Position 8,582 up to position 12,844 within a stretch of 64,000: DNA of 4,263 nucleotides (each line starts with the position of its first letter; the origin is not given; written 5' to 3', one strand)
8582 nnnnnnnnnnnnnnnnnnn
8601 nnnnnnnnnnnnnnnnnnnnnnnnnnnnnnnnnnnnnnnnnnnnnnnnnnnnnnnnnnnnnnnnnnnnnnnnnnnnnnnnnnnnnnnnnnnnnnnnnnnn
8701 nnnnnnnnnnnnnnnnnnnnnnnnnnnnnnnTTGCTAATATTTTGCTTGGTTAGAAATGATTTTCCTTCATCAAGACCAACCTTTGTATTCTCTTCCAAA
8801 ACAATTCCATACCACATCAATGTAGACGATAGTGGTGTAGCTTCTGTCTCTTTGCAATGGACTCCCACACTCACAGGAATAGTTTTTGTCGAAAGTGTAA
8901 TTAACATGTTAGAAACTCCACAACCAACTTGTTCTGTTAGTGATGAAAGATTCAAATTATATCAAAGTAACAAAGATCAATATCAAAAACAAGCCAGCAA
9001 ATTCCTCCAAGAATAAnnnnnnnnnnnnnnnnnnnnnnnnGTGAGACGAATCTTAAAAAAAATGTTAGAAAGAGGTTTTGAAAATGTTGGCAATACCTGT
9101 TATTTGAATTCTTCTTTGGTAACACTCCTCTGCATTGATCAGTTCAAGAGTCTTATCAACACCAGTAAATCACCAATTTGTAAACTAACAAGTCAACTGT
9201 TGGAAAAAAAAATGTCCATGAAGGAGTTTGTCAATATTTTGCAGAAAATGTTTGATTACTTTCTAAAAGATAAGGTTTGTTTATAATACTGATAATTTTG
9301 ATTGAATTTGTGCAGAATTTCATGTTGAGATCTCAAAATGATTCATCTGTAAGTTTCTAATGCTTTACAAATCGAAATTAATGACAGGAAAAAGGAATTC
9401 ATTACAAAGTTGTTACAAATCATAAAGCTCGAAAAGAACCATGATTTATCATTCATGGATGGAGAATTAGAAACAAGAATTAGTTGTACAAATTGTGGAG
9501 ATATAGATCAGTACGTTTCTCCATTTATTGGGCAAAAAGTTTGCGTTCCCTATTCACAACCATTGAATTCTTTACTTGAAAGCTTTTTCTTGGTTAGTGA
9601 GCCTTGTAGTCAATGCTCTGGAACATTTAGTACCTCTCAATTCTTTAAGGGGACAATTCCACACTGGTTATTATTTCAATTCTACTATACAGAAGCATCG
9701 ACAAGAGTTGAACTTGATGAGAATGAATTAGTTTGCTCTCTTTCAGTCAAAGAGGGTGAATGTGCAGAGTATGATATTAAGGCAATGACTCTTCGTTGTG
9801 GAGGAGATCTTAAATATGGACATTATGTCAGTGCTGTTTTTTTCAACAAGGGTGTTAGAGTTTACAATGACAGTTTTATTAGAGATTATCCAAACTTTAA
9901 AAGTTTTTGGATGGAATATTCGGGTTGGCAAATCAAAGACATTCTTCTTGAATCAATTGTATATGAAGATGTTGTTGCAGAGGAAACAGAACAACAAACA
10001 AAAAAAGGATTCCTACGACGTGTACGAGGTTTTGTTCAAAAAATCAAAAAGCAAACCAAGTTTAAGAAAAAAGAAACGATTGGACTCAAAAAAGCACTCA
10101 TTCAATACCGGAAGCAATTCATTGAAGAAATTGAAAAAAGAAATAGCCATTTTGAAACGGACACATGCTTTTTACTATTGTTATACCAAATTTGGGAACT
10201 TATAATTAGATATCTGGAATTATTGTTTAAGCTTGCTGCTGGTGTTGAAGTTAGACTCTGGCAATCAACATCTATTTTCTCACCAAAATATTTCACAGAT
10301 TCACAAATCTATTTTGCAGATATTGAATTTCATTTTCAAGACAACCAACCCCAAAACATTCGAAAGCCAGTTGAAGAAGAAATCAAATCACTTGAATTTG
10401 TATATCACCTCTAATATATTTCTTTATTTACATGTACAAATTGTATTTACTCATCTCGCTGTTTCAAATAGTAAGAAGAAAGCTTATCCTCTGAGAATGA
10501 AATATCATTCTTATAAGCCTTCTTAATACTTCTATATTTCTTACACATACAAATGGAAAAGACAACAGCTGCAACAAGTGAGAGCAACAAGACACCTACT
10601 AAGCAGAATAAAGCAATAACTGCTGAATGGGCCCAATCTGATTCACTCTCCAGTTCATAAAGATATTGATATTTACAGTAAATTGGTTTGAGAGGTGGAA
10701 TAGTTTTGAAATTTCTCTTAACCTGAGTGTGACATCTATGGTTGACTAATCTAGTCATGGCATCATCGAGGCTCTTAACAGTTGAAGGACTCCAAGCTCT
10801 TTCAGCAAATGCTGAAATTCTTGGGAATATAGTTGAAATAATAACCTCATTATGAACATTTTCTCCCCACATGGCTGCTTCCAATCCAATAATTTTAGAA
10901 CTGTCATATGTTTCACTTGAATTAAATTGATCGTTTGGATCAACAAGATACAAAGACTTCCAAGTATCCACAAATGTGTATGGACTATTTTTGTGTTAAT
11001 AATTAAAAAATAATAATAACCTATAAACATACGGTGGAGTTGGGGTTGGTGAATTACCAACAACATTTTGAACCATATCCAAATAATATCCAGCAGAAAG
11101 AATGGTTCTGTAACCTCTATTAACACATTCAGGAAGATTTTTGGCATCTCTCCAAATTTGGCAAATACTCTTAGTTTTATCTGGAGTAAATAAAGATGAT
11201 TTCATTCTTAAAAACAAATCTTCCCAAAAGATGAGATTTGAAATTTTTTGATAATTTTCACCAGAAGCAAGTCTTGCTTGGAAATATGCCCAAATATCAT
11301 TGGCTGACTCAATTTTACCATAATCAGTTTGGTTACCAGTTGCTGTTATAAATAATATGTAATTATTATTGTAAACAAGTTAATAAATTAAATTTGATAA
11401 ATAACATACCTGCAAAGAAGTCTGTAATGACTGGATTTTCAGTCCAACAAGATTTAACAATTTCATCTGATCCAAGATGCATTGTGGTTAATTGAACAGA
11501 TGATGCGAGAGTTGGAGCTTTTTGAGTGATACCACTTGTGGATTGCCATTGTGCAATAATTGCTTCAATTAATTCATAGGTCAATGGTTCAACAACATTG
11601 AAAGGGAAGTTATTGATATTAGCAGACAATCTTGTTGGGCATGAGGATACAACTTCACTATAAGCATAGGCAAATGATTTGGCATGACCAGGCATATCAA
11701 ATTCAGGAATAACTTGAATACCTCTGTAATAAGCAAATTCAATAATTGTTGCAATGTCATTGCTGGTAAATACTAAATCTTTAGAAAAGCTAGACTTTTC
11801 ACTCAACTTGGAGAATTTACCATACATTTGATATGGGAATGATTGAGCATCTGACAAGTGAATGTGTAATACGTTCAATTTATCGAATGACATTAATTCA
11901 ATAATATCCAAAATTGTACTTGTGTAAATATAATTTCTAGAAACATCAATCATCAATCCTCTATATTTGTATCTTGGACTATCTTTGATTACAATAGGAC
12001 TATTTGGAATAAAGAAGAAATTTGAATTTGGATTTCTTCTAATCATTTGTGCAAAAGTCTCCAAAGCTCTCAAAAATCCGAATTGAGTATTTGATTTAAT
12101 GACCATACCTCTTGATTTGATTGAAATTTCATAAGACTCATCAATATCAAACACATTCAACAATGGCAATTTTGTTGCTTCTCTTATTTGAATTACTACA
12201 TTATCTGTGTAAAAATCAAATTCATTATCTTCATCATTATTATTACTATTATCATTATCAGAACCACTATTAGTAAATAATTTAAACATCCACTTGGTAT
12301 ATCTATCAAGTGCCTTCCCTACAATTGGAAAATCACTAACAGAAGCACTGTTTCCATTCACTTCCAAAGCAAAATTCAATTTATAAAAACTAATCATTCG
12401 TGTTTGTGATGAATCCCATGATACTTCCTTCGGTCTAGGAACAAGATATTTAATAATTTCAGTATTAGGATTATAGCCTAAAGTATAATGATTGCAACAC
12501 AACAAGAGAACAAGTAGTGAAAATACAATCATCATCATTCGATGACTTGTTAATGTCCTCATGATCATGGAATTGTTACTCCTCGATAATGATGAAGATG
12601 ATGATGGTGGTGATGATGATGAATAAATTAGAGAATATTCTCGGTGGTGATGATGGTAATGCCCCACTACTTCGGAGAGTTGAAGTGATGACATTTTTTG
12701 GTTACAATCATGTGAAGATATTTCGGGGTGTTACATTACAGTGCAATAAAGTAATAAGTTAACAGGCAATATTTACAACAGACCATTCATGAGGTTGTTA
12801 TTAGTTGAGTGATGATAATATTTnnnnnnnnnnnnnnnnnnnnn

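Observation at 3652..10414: Six adjacent genes encode a complete ubiquitin-like conjugation toolkit (E1, two E2-fold proteins, RBR-like E3, small UBL, USP protease)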

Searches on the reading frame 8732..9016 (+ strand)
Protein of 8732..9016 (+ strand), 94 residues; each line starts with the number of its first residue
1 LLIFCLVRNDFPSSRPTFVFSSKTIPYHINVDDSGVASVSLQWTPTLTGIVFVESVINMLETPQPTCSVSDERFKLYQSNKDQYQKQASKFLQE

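Call 3: search_protein_families(library=pfam, proteins=[window:8732-9016:+], max_evalue=1)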
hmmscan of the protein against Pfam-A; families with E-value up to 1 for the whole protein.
window:8732-9016:+ (94 aa): 1 family
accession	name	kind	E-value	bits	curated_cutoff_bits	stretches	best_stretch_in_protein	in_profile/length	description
PF00179.31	UQ_con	-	3.3e-10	40.1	27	1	7-90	53-138/140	Ubiquitin-conjugating enzyme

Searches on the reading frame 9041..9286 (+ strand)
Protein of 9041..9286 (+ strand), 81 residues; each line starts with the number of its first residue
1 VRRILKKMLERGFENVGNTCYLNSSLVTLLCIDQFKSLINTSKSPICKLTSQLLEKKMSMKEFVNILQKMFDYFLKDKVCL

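Call 3: search_protein_families(library=pfam, proteins=[window:9041-9286:+], max_evalue=1)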
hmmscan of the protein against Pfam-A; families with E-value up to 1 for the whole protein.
window:9041-9286:+ (81 aa): 3 families
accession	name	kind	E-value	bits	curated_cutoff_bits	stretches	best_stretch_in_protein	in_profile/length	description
PF00443.35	UCH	-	7.8e-07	29.4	23.9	1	11-71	1-55/254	Ubiquitin carboxyl-terminal hydrolase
PF22311.1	DUF6970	-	0.066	13.5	27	1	17-49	22-50/78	Domain of unknown function (DUF6970)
PF00771.25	FHIPEP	-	0.089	11.7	29.1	1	22-71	465-514/657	FHIPEP family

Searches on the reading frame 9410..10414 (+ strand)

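Call 3: search_protein_families(library=pfam, proteins=[window:9410-10414:+], max_evalue=1)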
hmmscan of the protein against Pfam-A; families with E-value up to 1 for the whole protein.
window:9410-10414:+ (334 aa): 1 family
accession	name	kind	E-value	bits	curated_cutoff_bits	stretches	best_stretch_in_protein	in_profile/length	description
PF00443.35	UCH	-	3e-05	24.2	23.9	1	15-157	123-235/254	Ubiquitin carboxyl-terminal hydrolase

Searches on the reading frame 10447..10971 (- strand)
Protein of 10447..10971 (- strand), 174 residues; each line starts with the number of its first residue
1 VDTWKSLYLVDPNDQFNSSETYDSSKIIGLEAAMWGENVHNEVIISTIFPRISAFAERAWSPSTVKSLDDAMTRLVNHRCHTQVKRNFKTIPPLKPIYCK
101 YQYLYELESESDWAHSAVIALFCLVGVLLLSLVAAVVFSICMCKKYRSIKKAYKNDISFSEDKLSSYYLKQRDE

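Call 66: search_protein_families(library=pfam, proteins=[window:10447-10971:-], max_evalue=0.001)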
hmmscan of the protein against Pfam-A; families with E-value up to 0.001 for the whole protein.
window:10447-10971:- (174 aa): 1 family
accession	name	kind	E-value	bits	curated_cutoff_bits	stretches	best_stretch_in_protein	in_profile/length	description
PF00728.28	Glyco_hydro_20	-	1.3e-10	41.7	22.3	1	2-62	286-347/348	Glycosyl hydrolase family 20, catalytic domain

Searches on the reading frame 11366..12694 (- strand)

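Call 66: search_protein_families(library=pfam, proteins=[window:11366-12694:-], max_evalue=0.001)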
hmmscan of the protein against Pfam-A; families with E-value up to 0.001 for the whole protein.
window:11366-12694:- (442 aa): 2 families
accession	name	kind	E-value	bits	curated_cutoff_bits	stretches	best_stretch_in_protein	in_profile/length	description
PF00728.28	Glyco_hydro_20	-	4.7e-44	151.6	22.3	1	242-428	1-187/348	Glycosyl hydrolase family 20, catalytic domain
PF14845.11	Glycohydro_20b2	-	3e-20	73.7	27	1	84-217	1-130/130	beta-acetyl hexosaminidase like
